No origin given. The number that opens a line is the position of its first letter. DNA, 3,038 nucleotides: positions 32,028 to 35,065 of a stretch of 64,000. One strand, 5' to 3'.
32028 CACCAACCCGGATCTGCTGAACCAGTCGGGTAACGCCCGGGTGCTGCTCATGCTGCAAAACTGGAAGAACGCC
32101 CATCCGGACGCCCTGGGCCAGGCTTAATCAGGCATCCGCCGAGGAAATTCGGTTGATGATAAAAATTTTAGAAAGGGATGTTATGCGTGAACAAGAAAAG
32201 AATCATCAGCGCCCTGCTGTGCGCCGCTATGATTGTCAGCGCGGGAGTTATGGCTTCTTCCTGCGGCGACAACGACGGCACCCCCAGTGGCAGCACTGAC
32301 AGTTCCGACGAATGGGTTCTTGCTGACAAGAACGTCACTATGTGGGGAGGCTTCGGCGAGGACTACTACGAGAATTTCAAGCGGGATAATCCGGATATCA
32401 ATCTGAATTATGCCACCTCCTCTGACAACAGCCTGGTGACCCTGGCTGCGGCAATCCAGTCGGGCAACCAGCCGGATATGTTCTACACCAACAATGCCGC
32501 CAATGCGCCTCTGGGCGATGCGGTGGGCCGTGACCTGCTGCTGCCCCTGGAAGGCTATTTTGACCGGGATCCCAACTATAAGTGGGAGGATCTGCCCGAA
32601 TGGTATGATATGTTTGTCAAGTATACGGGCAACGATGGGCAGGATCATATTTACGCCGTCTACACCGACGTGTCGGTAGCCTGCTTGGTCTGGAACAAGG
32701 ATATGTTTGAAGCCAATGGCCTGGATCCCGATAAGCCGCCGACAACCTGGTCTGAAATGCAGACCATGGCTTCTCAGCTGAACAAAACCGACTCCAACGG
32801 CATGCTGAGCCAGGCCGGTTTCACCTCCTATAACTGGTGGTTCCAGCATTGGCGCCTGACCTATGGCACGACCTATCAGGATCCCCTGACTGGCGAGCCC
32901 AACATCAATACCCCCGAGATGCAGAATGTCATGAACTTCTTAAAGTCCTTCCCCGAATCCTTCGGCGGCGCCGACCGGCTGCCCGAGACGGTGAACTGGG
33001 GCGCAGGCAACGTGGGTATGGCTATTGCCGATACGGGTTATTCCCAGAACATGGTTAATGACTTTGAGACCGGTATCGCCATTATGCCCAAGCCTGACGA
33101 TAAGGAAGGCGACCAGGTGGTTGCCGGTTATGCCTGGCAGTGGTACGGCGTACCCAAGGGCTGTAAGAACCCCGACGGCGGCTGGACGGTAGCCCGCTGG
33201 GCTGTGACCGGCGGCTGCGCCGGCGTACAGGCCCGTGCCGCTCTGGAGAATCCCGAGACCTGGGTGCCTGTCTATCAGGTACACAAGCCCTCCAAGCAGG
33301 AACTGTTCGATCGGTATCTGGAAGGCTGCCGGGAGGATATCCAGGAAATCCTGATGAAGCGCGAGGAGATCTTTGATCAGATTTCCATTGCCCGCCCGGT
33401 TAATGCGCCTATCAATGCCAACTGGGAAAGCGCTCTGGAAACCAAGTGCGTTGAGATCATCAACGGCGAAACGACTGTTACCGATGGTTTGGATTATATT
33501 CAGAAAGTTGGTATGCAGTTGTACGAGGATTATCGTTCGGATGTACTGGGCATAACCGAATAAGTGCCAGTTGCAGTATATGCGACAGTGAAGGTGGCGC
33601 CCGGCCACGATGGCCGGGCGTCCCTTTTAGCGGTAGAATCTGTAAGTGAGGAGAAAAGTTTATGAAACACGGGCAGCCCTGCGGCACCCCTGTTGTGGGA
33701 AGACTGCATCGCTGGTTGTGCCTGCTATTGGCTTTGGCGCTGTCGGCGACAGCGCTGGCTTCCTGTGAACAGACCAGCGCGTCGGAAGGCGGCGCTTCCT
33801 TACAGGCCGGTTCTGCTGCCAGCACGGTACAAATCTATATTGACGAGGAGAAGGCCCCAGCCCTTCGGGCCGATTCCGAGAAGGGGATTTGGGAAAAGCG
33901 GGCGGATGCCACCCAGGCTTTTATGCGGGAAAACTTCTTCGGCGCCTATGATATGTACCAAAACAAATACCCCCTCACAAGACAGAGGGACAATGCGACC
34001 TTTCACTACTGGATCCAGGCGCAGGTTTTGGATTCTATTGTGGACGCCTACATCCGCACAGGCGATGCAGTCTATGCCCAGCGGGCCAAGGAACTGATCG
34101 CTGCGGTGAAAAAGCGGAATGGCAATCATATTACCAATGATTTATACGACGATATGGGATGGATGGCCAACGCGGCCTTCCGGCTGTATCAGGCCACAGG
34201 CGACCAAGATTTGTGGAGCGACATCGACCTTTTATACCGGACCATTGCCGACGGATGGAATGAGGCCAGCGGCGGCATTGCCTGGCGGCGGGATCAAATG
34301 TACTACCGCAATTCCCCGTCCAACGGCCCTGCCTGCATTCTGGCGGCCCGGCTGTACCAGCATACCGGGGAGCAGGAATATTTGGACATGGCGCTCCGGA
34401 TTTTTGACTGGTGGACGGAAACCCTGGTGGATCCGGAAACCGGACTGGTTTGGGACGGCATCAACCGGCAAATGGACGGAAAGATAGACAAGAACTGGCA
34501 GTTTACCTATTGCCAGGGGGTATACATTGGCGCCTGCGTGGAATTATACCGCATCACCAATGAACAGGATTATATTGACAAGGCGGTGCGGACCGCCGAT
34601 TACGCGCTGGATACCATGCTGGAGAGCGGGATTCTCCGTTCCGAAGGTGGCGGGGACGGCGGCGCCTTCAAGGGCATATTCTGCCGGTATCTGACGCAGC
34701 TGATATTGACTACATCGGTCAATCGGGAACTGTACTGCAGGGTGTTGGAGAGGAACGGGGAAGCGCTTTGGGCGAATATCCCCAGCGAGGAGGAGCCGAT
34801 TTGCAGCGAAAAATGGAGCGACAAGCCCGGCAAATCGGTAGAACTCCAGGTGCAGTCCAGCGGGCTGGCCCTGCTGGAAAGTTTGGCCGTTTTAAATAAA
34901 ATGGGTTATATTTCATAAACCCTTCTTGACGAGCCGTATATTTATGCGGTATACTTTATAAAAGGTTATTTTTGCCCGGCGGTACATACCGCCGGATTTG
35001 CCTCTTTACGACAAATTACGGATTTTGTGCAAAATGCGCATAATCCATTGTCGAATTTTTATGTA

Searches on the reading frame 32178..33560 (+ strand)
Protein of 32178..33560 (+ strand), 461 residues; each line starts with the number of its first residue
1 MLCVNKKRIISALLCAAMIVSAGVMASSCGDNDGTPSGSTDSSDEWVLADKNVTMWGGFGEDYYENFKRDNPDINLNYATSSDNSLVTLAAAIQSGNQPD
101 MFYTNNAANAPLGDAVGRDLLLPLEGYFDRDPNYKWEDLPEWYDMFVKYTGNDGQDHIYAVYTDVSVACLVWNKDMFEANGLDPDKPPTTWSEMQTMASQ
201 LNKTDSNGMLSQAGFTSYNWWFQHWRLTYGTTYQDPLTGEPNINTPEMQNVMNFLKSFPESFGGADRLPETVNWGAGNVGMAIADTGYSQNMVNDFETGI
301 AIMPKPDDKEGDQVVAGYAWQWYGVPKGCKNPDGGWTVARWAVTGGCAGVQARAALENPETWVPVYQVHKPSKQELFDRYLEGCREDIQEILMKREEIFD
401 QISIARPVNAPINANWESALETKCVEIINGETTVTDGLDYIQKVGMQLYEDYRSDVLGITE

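Call 8: search_protein_families(library=pfam, proteins=[window:32178-33560:+], max_evalue=0.001)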
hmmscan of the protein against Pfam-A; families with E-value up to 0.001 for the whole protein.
window:32178-33560:+ (461 aa): 1 family
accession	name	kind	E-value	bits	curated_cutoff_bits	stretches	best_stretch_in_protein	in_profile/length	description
PF01547.30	SBP_bac_1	-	1e-20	75.4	26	1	65-343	15-301/307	Bacterial extracellular solute-binding protein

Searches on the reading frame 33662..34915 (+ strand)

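Call 8: search_protein_families(library=pfam, proteins=[window:33662-34915:+], max_evalue=0.001)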
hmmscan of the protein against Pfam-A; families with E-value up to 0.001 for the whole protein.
window:33662-34915:+ (418 aa): 5 families
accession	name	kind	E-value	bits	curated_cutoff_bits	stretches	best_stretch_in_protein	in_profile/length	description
PF03663.20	Glyco_hydro_76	-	1.5e-50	173.2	25.9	1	91-412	12-358/366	Glycosyl hydrolase family 76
PF07470.19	Glyco_hydro_88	-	8.8e-16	58.3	26.6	2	108-268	21-180/352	Glycosyl Hydrolase Family 88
PF07944.18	Beta-AFase-like_GH127_cat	-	5.3e-10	39.3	24.9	0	124-209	182-272/376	Beta-L-arabinofuranosidase, GH127 catalytic domain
PF06662.19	C5-epim_C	-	3.7e-08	33.5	23.3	0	274-325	20-71/188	D-glucuronyl C5-epimerase C-terminus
PF07221.17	GlcNAc_2-epim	-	0.00015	21.6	23.4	0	189-271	241-328/347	N-acylglucosamine 2-epimerase (GlcNAc 2-epimerase)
